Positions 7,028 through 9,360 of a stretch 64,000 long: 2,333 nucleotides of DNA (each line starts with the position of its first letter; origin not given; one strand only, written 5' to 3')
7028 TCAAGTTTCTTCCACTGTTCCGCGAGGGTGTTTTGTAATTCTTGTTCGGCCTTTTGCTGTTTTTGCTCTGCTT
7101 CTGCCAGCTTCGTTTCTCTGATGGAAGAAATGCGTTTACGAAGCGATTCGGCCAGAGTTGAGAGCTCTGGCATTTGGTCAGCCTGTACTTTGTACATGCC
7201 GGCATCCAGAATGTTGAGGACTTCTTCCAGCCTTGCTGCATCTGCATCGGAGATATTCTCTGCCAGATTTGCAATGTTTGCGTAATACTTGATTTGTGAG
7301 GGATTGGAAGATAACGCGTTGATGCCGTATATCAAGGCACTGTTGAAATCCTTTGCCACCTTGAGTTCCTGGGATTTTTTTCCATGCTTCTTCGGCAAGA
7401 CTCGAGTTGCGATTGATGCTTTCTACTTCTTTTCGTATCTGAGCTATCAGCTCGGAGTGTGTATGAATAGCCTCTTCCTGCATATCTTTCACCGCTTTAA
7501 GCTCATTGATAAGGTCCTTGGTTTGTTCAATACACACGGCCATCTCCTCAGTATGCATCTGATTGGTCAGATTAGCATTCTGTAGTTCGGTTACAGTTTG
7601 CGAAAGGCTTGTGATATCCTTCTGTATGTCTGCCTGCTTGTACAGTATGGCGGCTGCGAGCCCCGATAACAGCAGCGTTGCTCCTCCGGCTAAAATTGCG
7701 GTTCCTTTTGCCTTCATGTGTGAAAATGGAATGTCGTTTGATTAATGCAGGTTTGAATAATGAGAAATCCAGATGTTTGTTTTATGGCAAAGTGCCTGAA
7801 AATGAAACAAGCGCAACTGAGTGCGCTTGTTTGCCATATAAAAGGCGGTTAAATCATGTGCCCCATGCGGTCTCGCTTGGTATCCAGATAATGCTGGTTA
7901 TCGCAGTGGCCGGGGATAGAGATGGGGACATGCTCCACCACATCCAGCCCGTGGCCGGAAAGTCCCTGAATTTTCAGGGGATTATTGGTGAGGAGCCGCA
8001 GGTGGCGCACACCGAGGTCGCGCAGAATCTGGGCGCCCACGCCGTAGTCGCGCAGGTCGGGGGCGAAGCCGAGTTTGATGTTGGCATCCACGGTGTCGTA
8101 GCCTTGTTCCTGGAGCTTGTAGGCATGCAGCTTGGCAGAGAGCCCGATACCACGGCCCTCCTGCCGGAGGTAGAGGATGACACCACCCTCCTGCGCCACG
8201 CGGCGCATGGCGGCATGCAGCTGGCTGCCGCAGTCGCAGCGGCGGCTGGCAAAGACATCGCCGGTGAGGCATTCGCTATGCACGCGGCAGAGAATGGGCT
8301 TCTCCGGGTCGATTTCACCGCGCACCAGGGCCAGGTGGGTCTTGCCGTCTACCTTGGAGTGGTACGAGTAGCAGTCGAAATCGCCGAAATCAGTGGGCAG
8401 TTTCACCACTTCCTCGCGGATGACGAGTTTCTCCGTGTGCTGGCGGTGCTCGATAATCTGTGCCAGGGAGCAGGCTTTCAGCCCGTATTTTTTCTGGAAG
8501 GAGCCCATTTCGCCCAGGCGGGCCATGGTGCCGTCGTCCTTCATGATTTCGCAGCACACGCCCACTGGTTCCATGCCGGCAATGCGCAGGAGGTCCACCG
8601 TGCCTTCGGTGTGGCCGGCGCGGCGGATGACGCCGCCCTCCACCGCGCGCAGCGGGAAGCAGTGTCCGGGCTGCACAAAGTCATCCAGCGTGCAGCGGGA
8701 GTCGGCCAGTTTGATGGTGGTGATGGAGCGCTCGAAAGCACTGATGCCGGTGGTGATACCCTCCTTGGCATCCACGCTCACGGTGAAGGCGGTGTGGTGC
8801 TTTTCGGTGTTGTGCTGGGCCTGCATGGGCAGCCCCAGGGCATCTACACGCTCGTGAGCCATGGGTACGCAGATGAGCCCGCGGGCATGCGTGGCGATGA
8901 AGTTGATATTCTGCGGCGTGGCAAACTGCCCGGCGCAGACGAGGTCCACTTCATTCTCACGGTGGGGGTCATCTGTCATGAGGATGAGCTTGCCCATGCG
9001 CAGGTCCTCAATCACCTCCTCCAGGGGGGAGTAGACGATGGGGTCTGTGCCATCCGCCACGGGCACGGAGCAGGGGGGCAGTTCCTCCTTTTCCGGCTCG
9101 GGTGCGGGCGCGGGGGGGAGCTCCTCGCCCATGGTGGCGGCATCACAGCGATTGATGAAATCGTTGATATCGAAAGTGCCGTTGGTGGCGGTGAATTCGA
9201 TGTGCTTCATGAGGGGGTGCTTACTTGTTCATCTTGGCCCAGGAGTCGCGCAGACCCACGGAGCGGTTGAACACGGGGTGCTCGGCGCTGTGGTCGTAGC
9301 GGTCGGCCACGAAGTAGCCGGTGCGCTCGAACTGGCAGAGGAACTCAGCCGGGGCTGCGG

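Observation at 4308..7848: AT-rich ~3.4 kb insertion between ribBA and ftsH carrying an orphan two-gene operon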

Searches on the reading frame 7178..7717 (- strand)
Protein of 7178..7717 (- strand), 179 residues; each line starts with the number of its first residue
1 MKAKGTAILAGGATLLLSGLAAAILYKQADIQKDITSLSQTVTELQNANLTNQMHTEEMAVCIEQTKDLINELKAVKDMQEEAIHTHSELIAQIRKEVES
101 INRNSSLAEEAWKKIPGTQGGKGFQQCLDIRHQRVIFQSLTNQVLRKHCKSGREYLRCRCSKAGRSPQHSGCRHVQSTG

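Call 5: search_protein_families(library=pfam, proteins=[window:7178-7717:-], max_evalue=1)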
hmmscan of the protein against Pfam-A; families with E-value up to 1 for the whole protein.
window:7178-7717:- (179 aa): 13 families
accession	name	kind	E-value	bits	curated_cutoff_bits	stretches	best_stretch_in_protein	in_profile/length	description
PF08614.16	ATG16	-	0.0063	17.1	33.7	1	29-114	91-176/200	Autophagy protein 16 (ATG16)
PF15679.10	DUF4665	-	0.014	16.5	27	1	67-116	30-79/99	Domain of unknown function (DUF4665)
PF03915.18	AIP3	-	0.025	14.2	31.6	1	38-105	105-175/406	Actin interacting protein 3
PF05335.18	DUF745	-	0.039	14.1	33.3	1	7-113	55-163/183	Protein of unknown function (DUF745)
PF25075.1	DUF7799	-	0.045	14.3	27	1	40-95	9-61/110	Domain of unknown function (DUF7799)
PF23922.1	DUF7261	-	0.08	13.6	27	1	5-129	5-131/169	Family of unknown function (DUF7261)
PF22470.1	Histone_HNS_N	-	0.18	12.1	24.5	1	50-100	17-67/79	H-NS histone-like proteins, N-terminal domain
PF21939.1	Gp10_C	-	0.2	13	27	1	39-102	61-125/139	Baseplate structural protein Gp10, C-terminal domain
PF11827.13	DUF3347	-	0.23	12.8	25.5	0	128-145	65-82/93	Protein of unknown function (DUF3347)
PF14712.11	Snapin_Pallidin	-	0.28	12.1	29.6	1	64-106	34-79/89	Snapin/Pallidin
PF08702.15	Fib_alpha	-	0.31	11.7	29.9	1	20-102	22-105/143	Fibrinogen alpha/beta chain family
PF05266.19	DUF724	-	0.52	10.6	38.4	1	30-114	99-183/188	Protein of unknown function (DUF724)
PF06103.16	DUF948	-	0.54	10.9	37.2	0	7-102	3-88/89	Bacterial protein of unknown function (DUF948)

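Call 6: search_protein_families(library=ncbifam, proteins=[window:7178-7717:-], max_evalue=1)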
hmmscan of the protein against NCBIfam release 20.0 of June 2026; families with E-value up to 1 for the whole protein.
window:7178-7717:- (179 aa): 5 families
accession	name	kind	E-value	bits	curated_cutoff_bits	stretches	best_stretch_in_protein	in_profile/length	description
TIGR02169.1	SMC_prok_A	equivalog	0.007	14.1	729.4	1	27-115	711-797/1165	chromosome segregation protein SMC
NF005129.0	PRK06568.1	equivalog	0.028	14.3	252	1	33-101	28-97/164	F0F1 ATP synthase subunit B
NF045487.1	ASRP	equivalog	0.029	13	300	1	28-107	158-236/593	archaea-specific SMC-related protein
NF041201.1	recomb_XisF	equivalog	0.058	12.3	375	1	34-145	349-461/465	fdxN element excision recombinase XisF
NF003361.0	PRK04435.1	equivalog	0.083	12.7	131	1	18-80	81-140/148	ACT domain-containing protein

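Call 7: search_protein_families(library=padloc, proteins=[window:7178-7717:-], max_evalue=1)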
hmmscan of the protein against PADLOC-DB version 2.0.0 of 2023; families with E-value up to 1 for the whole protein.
window:7178-7717:- (179 aa): 6 families
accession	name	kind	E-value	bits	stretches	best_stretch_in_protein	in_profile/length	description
PDLC00636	ZorA2|ZorA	-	0.00023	18.2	1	35-143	256-357/461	MotA/ExbB/TolQ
PDLC00259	LmuB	-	0.0003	17.8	1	31-107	196-272/588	AAA ATPase domain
PDLC01238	Cas12a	-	0.00038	16.2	1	43-154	410-522/1289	Cas12a_M29_V-A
PDLC00262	LmuB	-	0.00097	16.1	1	30-106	195-271/588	AAA ATPase domain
PDLC03860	LmuB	-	0.0027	14.3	1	28-109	194-353/565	-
PDLC03865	LmuB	-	0.015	11.5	1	27-106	595-676/1007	-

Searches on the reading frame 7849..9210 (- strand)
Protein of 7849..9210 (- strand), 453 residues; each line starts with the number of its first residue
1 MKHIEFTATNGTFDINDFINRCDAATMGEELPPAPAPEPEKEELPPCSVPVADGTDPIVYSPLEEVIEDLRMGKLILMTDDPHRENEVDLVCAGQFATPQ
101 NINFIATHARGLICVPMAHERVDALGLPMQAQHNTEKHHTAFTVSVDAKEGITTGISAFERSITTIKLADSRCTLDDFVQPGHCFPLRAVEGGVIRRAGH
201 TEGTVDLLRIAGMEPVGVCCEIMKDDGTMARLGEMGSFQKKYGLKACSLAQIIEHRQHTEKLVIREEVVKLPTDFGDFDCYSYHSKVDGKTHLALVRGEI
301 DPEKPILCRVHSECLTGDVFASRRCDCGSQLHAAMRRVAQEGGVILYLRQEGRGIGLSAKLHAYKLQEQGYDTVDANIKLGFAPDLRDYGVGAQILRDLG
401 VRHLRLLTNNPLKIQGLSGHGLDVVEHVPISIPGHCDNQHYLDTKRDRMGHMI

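Call 52: find_homologous_proteins(query=window:7849-9210:-, max_evalue=1e-100)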
Query window:7849-9210:- (453 aa): 7981 proteins with E <= 1e-100 among 8000 candidates; the best 120 are listed.
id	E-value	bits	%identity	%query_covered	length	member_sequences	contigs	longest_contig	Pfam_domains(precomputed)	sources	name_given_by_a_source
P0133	7.4e-291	982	92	100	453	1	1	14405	PF00925.26,PF00926.25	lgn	-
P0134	1.0e-290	982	92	100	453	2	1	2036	PF00925.26,PF00926.25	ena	-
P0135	1.2e-290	982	92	100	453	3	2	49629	PF00925.26,PF00926.25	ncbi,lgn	-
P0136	1.7e-290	981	92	100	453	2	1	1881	PF00925.26,PF00926.25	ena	-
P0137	5.3e-290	980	92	100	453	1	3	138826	PF00925.26,PF00926.25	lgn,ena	-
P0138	1.3e-288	975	92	100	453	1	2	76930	PF00925.26,PF00926.25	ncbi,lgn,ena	-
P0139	6.7e-286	966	92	100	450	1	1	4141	PF00925.26,PF00926.25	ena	-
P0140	6.8e-286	966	91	100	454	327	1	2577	PF00925.26,PF00926.25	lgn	-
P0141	7.8e-286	966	92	100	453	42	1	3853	PF00925.26,PF00926.25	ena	-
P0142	1.7e-285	965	92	100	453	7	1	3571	PF00925.26,PF00926.25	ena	-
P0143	2.9e-282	954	91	100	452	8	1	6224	PF00925.26,PF00926.25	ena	-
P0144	4.8e-282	953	91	100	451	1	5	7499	PF00925.26,PF00926.25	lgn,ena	-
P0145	7.2e-282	953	91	100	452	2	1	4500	PF00925.26,PF00926.25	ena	-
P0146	3.5e-281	951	91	100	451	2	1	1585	PF00925.26,PF00926.25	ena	-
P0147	1.3e-267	906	85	100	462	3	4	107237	PF00925.26,PF00926.25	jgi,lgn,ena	-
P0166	5.6e-263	891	84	100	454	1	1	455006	PF00925.26,PF00926.25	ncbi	-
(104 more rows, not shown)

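Call 53: find_encoding_contigs(protein=P0137, flank=9000, max_places=3)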
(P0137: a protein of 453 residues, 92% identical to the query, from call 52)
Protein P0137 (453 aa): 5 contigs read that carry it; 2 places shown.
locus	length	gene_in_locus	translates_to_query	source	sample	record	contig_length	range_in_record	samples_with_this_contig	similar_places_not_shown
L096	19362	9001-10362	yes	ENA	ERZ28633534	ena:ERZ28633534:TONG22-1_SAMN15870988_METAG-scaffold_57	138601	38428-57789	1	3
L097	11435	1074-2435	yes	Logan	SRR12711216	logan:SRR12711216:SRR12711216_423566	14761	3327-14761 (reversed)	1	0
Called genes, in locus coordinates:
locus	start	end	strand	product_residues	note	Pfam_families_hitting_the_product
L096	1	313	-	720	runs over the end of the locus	PF04932:Wzy_C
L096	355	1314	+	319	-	-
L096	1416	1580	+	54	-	PF00444:Ribosomal_L36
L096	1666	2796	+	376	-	PF00561:Abhydrolase_1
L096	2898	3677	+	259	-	PF07963:N_methyl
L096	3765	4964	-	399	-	PF02401:LYTB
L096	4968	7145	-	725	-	PF00501:AMP-binding, PF13193:AMP-binding_C (faint)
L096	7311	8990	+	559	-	PF00749:tRNA-synt_1c, PF03950:tRNA-synt_1c_C, PF20974:tRNA-synt_1c_C2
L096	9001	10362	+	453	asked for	PF00926:DHBP_synthase, PF00925:GTP_cyclohydro2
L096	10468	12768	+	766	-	PF07728:AAA_5 (weak), PF00004:AAA, PF17862:AAA_lid_3, PF01434:Peptidase_M41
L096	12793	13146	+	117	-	PF02410:RsfS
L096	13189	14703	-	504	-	PF00704:Glyco_hydro_18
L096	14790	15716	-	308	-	PF00291:PALP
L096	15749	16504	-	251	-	PF00149:Metallophos, PF12850:Metallophos_2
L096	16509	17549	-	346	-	PF01018:GTP1_OBG, PF01926:MMR_HSR1, PF02421:FeoB_N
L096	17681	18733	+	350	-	PF00069:Pkinase, PF07714:PK_Tyr_Ser-Thr, PF01636:APH (faint)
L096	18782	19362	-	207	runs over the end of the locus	PF00730:HhH-GPD, PF00633:HHH (weak)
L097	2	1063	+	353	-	?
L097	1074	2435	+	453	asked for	PF00926:DHBP_synthase, PF00925:GTP_cyclohydro2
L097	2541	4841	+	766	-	PF07728:AAA_5 (weak), PF00004:AAA, PF17862:AAA_lid_3, PF01434:Peptidase_M41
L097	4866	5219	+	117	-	PF02410:RsfS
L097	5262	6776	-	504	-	PF00704:Glyco_hydro_18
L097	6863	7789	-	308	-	PF00291:PALP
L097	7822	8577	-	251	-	PF00149:Metallophos, PF12850:Metallophos_2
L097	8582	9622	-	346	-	PF01018:GTP1_OBG, PF01926:MMR_HSR1, PF02421:FeoB_N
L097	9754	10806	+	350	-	PF00069:Pkinase, PF07714:PK_Tyr_Ser-Thr, PF01636:APH (faint)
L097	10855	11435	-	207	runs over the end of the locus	PF00730:HhH-GPD, PF00633:HHH (weak)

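Call 54: find_encoding_contigs(protein=P0166, flank=9000, max_places=2)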
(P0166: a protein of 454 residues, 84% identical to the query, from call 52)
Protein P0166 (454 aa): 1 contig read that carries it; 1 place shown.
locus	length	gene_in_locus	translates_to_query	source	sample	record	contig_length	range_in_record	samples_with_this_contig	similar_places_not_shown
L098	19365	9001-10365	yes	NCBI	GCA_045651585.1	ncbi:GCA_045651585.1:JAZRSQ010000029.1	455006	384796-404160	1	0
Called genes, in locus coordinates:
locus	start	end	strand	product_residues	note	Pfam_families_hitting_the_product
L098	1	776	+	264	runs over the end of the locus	-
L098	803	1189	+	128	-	-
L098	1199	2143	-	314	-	PF01351:RNase_HII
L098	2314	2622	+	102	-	PF18291:HU-HIG (weak), PF00216:Bac_DNA_binding, PF14908:HU-CCDC81_euk_1 (weak)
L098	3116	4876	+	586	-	PF13624:SurA_N_3, PF13623:SurA_N_2, PF13145:Rotamase_2 (faint)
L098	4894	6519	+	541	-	PF07690:MFS_1, PF00854:PTR2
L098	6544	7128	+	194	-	-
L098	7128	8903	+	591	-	PF00749:tRNA-synt_1c, PF03950:tRNA-synt_1c_C, PF20974:tRNA-synt_1c_C2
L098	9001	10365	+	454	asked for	PF00926:DHBP_synthase, PF00925:GTP_cyclohydro2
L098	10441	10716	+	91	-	PF09719:C_GCAxxG_C_C (faint)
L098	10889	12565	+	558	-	PF00343:Phosphorylase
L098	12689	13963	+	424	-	PF03952:Enolase_N, PF00113:Enolase_C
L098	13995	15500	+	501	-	PF01406:tRNA-synt_1e, PF09334:tRNA-synt_1g (faint), PF09190:DALR_2 (faint), PF23493:CysS_C (faint)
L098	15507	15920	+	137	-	PF14489:QueF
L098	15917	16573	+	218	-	PF00733:Asn_synthase (weak), PF01171:ATP_bind_3 (weak), PF01902:Diphthami_syn_2_N (weak), PF02568:ThiI (faint), PF06508:QueC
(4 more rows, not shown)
